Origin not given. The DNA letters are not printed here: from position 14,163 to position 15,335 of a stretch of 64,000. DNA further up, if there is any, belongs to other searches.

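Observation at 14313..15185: DksA fused to a ~145-aa histone H1-like lysine-rich N-terminal tail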

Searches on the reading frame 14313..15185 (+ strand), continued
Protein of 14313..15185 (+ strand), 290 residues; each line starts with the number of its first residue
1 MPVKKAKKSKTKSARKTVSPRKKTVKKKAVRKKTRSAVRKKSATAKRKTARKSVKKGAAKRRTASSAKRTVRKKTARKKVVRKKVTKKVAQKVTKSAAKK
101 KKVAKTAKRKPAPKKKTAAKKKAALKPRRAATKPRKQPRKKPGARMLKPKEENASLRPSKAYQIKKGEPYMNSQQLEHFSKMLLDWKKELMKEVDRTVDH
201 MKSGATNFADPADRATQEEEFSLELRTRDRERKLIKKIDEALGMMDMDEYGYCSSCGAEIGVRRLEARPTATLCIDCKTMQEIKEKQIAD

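Call 22: find_related_loci(query=window:14313-15182:+, collection=genome_contigs, flank=3000)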
Query window:14313-15182:+ (290 aa) in genome_contigs; peptide patterns used: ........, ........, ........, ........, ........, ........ (x = any residue, [..] = any of these).
600 stretches matched a pattern (row limit reached: there are more); 218 encode a relative of the query (tblastn E <= 1e-3); the best 80 are kept; 80 distinct loci.
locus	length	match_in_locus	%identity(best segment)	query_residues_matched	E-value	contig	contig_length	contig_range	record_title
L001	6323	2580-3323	72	20-290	1e-106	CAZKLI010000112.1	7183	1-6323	MAG TPA_asm: uncultured Chromatiales bacterium isolate SRP338948_co1_35 genome assembly, contig: k141_102955, whole geno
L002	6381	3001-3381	79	162-288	3e-67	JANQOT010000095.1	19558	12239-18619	MAG: Gammaproteobacteria bacterium isolate IP29b_bin.141 k99_3028579, whole genome shotgun sequence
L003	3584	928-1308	75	162-288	7e-66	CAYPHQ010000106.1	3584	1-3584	MAG TPA_asm: uncultured Thiotrichales bacterium isolate SRP134809_co1_386 genome assembly, contig: NODE_53145_length_358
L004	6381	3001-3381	77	162-288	2e-65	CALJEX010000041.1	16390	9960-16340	MAG: uncultured Gammaproteobacteria bacterium isolate S2_Bin_Bin_9_1 genome assembly, contig: c_000001947019, whole geno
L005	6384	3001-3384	75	162-289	7e-65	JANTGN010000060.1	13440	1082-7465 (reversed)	MAG: Thiotrichales bacterium isolate bin10069 c_000000004749, whole genome shotgun sequence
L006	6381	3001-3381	76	162-288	5e-65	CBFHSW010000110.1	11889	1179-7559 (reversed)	MAG: Gammaproteobacteria bacterium isolate Co_bin_210_orig genome assembly, contig: Co_bin_210_orig_Co_c_000004282127, w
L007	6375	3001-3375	76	162-286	2e-64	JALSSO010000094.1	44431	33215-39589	MAG: Gammaproteobacteria bacterium isolate 356-308_metabat2_scaf2bin.058 356-308_scaffold_430_c1, whole genome shotgun s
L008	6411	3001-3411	72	151-287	8e-64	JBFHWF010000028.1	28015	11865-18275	MAG: Gammaproteobacteria bacterium isolate Mix_sand09.2021.07.Z.19 k141_1411240_length_28015_cov_17.3036, whole genome s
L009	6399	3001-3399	71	156-288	6e-64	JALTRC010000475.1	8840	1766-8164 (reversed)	MAG: Gammaproteobacteria bacterium isolate S140_maxbin2_scaf2bin.248 S140_NODE_4440_length_8840_cov_2.715942, whole geno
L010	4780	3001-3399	71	156-288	6e-64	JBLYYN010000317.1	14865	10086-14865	MAG: Gammaproteobacteria bacterium isolate DBRS2.bin3 k97_765642, whole genome shotgun sequence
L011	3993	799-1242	66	138-288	5e-64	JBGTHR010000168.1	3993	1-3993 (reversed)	MAG: Gammaproteobacteria bacterium isolate JTS-RE244 k141_192607, whole genome shotgun sequence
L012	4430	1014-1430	71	152-287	1e-63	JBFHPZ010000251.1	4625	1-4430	MAG: Gammaproteobacteria bacterium isolate Mix_sand08.2021.06.G.6 k141_1671198_length_4625_cov_9.0000, whole genome shot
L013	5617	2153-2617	61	143-288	9e-64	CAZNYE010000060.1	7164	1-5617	MAG TPA_asm: uncultured Pseudomonadales bacterium isolate SRP338948_co1_13 genome assembly, contig: k141_42658, whole ge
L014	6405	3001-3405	70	153-287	7e-63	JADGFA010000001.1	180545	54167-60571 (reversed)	MAG: Gammaproteobacteria bacterium isolate OB6 NODE_22_length_180545_cov_5.754082, whole genome shotgun sequence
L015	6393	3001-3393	71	157-287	2e-61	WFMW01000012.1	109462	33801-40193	MAG: Gammaproteobacteria bacterium isolate S010_25 k151_142556, whole genome shotgun sequence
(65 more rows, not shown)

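Call 24: find_encoding_contigs(protein=P0001, flank=6000, max_places=2)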
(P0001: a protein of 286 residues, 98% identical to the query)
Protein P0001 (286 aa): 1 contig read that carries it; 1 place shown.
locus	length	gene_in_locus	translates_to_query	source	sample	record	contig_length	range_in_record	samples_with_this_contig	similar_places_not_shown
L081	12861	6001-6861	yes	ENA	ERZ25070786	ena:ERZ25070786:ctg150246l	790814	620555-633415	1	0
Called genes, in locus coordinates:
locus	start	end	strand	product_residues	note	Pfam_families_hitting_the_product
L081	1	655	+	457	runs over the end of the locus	PF01464:SLT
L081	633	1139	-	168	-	PF00383:dCMP_cyt_deam_1, PF14437:MafB19-deam, PF14439:Bd3614-deam (weak)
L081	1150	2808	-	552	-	PF00117:GATase, PF07722:Peptidase_C26, PF02540:NAD_synthase (weak), PF00958:GMP_synt_C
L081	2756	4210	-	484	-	PF00478:IMPDH, PF01070:FMN_dh (weak), PF00571:CBS, PF03060:NMO (weak), PF04131:NanE (weak)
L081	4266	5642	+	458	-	PF13742:tRNA_anti_2, PF01336:tRNA_anti-codon, PF02601:Exonuc_VII_L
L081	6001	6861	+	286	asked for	PF21157:DksA_N, PF01258:zf-dskA_traR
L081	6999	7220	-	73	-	-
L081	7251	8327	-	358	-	PF00111:Fer2, PF00970:FAD_binding_6 (weak), PF00175:NAD_binding_1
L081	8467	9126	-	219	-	-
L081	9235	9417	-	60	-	PF06902:Fer4_19, PF13459:Fer4_15 (faint), PF13370:Fer4_13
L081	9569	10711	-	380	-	PF00487:FA_desaturase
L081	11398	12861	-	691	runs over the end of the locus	PF01138:RNase_PH, PF03725:RNase_PH_C, PF03726:PNPase, PF01138:RNase_PH, PF03725:RNase_PH_C (weak), PF00013:KH_1, PF00575:S1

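Call 25: find_encoding_contigs(protein=P0002, flank=6000, max_places=2)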
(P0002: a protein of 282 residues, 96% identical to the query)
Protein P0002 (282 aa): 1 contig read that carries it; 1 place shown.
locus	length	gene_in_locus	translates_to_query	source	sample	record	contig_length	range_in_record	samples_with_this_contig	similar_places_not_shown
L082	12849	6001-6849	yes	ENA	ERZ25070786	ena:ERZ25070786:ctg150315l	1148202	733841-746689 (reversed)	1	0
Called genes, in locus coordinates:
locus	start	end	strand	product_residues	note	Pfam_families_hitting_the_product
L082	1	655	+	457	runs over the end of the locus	PF01464:SLT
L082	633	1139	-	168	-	PF00383:dCMP_cyt_deam_1, PF14437:MafB19-deam, PF14439:Bd3614-deam (weak)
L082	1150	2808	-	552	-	PF00117:GATase, PF07722:Peptidase_C26, PF02540:NAD_synthase (weak), PF00958:GMP_synt_C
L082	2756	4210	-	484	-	PF00478:IMPDH, PF01070:FMN_dh (weak), PF00571:CBS, PF03060:NMO (weak), PF04131:NanE (weak)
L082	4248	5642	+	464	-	PF13742:tRNA_anti_2, PF01336:tRNA_anti-codon, PF02601:Exonuc_VII_L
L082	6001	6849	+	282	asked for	PF21157:DksA_N, PF01258:zf-dskA_traR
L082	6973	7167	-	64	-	-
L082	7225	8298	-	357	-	PF00111:Fer2, PF00970:FAD_binding_6 (weak), PF00175:NAD_binding_1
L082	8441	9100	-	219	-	-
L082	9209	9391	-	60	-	PF06902:Fer4_19, PF13459:Fer4_15 (faint), PF13370:Fer4_13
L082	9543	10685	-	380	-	PF00487:FA_desaturase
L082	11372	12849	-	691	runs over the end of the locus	PF01138:RNase_PH, PF03725:RNase_PH_C, PF03726:PNPase, PF01138:RNase_PH, PF03725:RNase_PH_C (weak), PF00013:KH_1, PF00575:S1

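Call 26: find_encoding_contigs(protein=window:14313-15185:+, flank=3000, max_places=3)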
Protein window:14313-15185:+ (290 aa): 2 contigs read that carry it; 1 place shown.
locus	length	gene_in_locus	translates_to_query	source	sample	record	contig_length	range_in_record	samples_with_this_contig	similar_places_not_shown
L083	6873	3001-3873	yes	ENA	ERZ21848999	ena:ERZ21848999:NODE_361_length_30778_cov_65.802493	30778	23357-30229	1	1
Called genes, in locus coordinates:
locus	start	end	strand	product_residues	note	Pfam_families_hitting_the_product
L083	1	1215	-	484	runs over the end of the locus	PF00478:IMPDH, PF01070:FMN_dh (weak), PF00571:CBS, PF03060:NMO (weak), PF04131:NanE (weak)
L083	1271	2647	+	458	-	PF13742:tRNA_anti_2, PF01336:tRNA_anti-codon, PF02601:Exonuc_VII_L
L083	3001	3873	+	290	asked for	-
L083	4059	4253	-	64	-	-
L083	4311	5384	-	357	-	PF00111:Fer2, PF00970:FAD_binding_6 (weak), PF00175:NAD_binding_1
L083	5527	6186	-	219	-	-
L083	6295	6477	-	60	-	PF06902:Fer4_19, PF13459:Fer4_15 (faint), PF13370:Fer4_13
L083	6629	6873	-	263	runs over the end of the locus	?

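Call 29: search_solved_structures(query=window:14313-15182:+, show_alignments=1, max_evalue=0.001)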
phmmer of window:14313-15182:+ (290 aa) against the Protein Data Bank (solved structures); distinct sequences matched with E-value up to 0.001: 5.
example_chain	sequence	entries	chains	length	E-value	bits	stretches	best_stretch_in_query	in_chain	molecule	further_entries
1tjl_A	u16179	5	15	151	1.3e-52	182.5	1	160-289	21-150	DnaK suppressor protein | RNA polymerase-binding transcription factor DksA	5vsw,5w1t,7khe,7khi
4ijj_A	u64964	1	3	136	7.1e-21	78.7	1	168-288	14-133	Putative C4-type zinc finger protein, DksA/TraR family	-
3h3p_S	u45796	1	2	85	2.2e-09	41.1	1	171-246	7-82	4E10_S0_1TJLC_004_N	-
6ptg_A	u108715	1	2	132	8.8e-09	39.1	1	172-277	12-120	DnaK Suppressor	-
2kq9_A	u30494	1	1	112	0.0001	25.8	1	173-278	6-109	DnaK suppressor protein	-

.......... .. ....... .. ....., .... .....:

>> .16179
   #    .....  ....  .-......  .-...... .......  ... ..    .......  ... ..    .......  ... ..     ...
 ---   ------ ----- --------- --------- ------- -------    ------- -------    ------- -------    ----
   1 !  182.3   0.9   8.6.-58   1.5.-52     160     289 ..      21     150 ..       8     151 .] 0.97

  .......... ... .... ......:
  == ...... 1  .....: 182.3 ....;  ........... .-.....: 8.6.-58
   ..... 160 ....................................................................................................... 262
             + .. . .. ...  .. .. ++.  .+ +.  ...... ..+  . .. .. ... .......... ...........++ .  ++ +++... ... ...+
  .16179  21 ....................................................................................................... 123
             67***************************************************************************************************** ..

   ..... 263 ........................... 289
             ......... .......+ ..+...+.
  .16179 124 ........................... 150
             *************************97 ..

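Call 32: find_encoding_contigs(protein=P0005, flank=5000, max_places=1)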
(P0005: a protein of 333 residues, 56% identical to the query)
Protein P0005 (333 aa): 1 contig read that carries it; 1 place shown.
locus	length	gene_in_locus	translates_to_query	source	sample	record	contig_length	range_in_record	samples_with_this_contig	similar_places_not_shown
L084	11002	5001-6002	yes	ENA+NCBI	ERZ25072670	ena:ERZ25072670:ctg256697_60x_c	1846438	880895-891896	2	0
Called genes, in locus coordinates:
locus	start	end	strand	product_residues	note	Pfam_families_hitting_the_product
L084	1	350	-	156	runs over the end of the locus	PF00383:dCMP_cyt_deam_1, PF14437:MafB19-deam, PF14439:Bd3614-deam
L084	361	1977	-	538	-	PF00117:GATase, PF07722:Peptidase_C26, PF02540:NAD_synthase (weak), PF00958:GMP_synt_C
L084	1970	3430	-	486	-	PF00478:IMPDH, PF00571:CBS, PF03060:NMO, PF01070:FMN_dh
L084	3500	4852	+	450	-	PF13742:tRNA_anti_2, PF01336:tRNA_anti-codon, PF02601:Exonuc_VII_L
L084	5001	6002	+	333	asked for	PF21157:DksA_N, PF01258:zf-dskA_traR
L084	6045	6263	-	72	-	-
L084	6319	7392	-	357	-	PF00111:Fer2, PF00970:FAD_binding_6 (weak), PF00175:NAD_binding_1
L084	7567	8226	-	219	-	PF02798:GST_N (weak), PF13417:GST_N_3 (weak), PF13409:GST_N_2 (weak)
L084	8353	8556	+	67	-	-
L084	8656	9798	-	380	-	PF00487:FA_desaturase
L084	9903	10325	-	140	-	PF01641:SelR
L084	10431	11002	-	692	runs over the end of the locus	PF01138:RNase_PH, PF03725:RNase_PH_C, PF03726:PNPase, PF01138:RNase_PH, PF00013:KH_1, PF00575:S1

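Call 33: find_encoding_contigs(protein=P0007, flank=5000, max_places=1)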
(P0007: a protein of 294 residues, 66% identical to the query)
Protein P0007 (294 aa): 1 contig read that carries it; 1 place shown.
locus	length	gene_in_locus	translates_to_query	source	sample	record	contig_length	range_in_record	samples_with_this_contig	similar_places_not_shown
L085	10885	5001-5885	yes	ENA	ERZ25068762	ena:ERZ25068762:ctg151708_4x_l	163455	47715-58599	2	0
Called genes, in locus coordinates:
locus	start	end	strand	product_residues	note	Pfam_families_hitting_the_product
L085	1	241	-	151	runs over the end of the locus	PF00383:dCMP_cyt_deam_1, PF14437:MafB19-deam, PF14439:Bd3614-deam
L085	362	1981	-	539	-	PF00117:GATase, PF07722:Peptidase_C26, PF02540:NAD_synthase (weak), PF00958:GMP_synt_C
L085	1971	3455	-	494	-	PF00478:IMPDH, PF00571:CBS, PF01070:FMN_dh, PF03060:NMO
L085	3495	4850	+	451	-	PF13742:tRNA_anti_2, PF01336:tRNA_anti-codon, PF02601:Exonuc_VII_L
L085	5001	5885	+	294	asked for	PF21157:DksA_N, PF01258:zf-dskA_traR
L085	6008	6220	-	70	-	-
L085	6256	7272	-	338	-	PF00111:Fer2, PF00175:NAD_binding_1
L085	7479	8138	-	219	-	PF13409:GST_N_2 (weak)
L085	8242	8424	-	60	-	PF06902:Fer4_19, PF13370:Fer4_13 (weak)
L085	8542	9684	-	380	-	PF00487:FA_desaturase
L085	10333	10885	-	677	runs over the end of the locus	PF01138:RNase_PH, PF03725:RNase_PH_C, PF03726:PNPase, PF01138:RNase_PH, PF03725:RNase_PH_C (weak), PF00013:KH_1, PF00575:S1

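Call 34: find_encoding_contigs(protein=P0008, flank=5000, max_places=1)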
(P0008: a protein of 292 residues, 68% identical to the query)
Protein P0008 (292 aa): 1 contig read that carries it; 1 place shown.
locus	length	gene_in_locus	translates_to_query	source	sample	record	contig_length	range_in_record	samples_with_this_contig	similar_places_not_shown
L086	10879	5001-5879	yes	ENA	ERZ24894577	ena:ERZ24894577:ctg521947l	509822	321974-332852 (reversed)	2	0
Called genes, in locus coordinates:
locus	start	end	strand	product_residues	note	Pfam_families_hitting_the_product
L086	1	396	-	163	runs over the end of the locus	PF00383:dCMP_cyt_deam_1, PF14437:MafB19-deam, PF14439:Bd3614-deam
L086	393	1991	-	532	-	PF00117:GATase, PF07722:Peptidase_C26, PF02540:NAD_synthase (weak), PF00958:GMP_synt_C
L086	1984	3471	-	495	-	PF00478:IMPDH, PF00571:CBS, PF03060:NMO (weak), PF01070:FMN_dh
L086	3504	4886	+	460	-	PF13742:tRNA_anti_2, PF01336:tRNA_anti-codon, PF02601:Exonuc_VII_L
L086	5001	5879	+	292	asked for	PF21157:DksA_N, PF01258:zf-dskA_traR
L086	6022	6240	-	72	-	-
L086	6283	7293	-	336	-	PF00111:Fer2, PF00970:FAD_binding_6 (weak), PF00175:NAD_binding_1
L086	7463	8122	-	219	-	PF02798:GST_N, PF13417:GST_N_3, PF13409:GST_N_2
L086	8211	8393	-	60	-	PF06902:Fer4_19, PF13459:Fer4_15 (weak), PF13370:Fer4_13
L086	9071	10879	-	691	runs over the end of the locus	PF01138:RNase_PH, PF03725:RNase_PH_C, PF03726:PNPase, PF01138:RNase_PH, PF00013:KH_1, PF00575:S1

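Call 44: predict_structure(alignment_id=A1)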
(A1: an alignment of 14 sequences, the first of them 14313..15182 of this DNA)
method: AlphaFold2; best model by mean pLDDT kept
length: 290 residues; sequences in the alignment: 14
mean_pLDDT: 55.3   pTM: 0.31
mean pLDDT of the five models: 55.3, 54.0, 52.3, 50.7, 50.7
residues with pLDDT >= 90: 4; 70-90: 75; 50-70: 53; < 50: 158
segments of 3 or more residues with pLDDT < 50: 1-134, 146-159, 262-269
pLDDT, mean of each block of 10 residues (from residue 1): 43 42 43 41 40 38 40 40 36 37 41 44 41 50 50 43 59 76 88 85 70 72 81 86 71 59 49 65 71
secondary structure, 60 per line:
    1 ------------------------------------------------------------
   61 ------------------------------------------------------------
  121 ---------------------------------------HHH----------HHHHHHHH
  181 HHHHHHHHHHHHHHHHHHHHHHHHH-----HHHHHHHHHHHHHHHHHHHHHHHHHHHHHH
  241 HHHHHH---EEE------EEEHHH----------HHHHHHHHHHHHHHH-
elements in order: H173-205 H211-246 E250-252 E259-261 H275-289
